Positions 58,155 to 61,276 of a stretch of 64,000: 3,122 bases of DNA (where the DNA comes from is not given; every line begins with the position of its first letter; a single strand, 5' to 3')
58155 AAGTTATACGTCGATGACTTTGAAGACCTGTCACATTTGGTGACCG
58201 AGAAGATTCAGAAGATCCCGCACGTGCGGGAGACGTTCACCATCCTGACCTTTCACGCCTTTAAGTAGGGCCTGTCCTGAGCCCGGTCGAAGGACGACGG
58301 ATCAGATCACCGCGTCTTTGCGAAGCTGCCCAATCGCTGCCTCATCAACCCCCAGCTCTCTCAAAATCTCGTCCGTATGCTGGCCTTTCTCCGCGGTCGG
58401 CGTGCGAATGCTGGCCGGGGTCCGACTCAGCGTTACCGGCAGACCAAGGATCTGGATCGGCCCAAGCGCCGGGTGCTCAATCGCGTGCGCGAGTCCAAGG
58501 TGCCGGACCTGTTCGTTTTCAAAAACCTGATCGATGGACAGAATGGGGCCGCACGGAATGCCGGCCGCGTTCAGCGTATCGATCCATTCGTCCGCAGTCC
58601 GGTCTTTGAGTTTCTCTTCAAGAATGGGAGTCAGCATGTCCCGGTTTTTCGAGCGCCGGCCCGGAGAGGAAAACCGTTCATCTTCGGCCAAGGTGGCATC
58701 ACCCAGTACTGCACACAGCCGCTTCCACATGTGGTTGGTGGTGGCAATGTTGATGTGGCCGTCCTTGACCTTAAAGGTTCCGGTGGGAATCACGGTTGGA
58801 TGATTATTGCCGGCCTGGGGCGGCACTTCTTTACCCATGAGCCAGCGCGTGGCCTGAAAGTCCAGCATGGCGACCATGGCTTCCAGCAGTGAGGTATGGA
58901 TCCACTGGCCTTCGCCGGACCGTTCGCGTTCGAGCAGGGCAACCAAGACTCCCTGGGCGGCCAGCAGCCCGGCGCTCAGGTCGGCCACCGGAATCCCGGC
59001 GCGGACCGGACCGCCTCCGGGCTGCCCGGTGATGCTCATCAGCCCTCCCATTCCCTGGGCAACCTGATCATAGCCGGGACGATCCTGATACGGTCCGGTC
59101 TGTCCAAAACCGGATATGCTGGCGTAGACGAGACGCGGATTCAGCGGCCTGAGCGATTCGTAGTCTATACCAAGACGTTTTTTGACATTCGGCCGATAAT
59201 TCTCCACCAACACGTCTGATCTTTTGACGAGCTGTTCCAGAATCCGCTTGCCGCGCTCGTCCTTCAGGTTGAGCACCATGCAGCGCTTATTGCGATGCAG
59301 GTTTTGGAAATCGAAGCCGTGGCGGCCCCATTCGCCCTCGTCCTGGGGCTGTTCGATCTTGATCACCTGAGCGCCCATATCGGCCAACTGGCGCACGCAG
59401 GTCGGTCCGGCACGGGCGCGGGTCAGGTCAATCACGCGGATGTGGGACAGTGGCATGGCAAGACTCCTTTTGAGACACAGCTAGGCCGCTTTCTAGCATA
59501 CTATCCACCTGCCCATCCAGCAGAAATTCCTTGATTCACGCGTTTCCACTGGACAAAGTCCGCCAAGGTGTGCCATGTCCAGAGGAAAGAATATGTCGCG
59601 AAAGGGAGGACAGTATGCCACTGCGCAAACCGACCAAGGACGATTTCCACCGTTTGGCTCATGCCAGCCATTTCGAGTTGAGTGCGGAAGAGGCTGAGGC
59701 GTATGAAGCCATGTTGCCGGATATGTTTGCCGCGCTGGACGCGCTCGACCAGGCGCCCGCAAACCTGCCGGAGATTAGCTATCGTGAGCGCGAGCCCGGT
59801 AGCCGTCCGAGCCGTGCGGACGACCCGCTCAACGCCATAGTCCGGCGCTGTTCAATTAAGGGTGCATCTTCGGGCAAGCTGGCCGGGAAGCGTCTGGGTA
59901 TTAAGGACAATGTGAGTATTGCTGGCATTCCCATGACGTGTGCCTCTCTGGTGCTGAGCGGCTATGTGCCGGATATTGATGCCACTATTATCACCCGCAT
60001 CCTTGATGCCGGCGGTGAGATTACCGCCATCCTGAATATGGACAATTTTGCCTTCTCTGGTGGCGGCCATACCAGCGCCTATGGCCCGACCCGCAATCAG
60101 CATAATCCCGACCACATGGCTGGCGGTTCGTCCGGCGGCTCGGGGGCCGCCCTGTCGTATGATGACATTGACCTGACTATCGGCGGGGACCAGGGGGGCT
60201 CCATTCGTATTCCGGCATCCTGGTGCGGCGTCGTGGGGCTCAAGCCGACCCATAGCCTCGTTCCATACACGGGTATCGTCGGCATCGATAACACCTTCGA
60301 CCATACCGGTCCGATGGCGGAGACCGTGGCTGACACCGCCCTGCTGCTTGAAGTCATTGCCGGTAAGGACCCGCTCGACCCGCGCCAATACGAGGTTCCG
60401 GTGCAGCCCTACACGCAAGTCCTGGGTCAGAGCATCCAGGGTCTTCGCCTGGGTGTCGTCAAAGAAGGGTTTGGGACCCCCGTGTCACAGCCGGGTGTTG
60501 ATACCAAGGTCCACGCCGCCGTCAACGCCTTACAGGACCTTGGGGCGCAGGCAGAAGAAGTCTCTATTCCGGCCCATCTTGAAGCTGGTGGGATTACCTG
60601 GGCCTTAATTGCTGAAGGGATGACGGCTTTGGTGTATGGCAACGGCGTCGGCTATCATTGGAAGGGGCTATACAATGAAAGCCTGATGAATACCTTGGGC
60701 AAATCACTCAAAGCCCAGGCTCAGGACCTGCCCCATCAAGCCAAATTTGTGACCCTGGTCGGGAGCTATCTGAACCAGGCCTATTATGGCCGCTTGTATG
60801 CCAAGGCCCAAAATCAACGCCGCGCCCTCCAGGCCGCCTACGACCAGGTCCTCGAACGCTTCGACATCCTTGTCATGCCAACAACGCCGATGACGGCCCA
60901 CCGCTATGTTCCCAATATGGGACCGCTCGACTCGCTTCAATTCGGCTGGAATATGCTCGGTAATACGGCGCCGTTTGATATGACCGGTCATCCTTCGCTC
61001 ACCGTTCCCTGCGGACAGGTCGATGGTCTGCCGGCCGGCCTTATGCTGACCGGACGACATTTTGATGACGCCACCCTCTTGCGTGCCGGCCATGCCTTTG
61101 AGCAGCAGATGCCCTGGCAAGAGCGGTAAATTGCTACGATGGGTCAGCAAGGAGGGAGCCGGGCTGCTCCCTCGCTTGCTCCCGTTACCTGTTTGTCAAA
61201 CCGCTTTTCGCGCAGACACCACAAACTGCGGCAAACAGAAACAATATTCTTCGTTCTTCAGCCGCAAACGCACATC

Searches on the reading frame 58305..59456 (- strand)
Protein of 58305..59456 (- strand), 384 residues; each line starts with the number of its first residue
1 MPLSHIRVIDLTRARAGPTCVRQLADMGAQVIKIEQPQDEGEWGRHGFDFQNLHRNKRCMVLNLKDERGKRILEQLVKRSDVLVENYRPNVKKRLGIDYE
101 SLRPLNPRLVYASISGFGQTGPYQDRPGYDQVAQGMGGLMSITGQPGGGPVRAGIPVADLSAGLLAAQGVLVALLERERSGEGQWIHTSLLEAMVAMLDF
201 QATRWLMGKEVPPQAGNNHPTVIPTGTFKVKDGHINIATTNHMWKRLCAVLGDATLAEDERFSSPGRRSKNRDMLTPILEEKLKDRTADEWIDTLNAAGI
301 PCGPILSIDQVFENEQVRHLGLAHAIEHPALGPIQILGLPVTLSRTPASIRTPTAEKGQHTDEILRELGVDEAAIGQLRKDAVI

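Call 15: search_protein_families(library=pfam, proteins=[window:58305-59456:-], max_evalue=0.001)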
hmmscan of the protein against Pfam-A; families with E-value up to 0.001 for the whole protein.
window:58305-59456:- (384 aa): 1 family
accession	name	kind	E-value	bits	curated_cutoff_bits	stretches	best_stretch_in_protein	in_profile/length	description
PF02515.22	CoA_transf_3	-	3.5e-121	405.2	23.3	1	3-361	1-366/366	CoA-transferase family III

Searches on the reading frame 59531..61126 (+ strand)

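Call 15: search_protein_families(library=pfam, proteins=[window:59531-61126:+], max_evalue=0.001)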
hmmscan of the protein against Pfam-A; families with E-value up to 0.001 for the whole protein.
window:59531-61126:+ (532 aa): 1 family
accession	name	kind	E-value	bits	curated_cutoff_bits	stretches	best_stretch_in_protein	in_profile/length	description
PF01425.27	Amidase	-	5.5e-92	309.6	27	1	111-517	41-445/445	Amidase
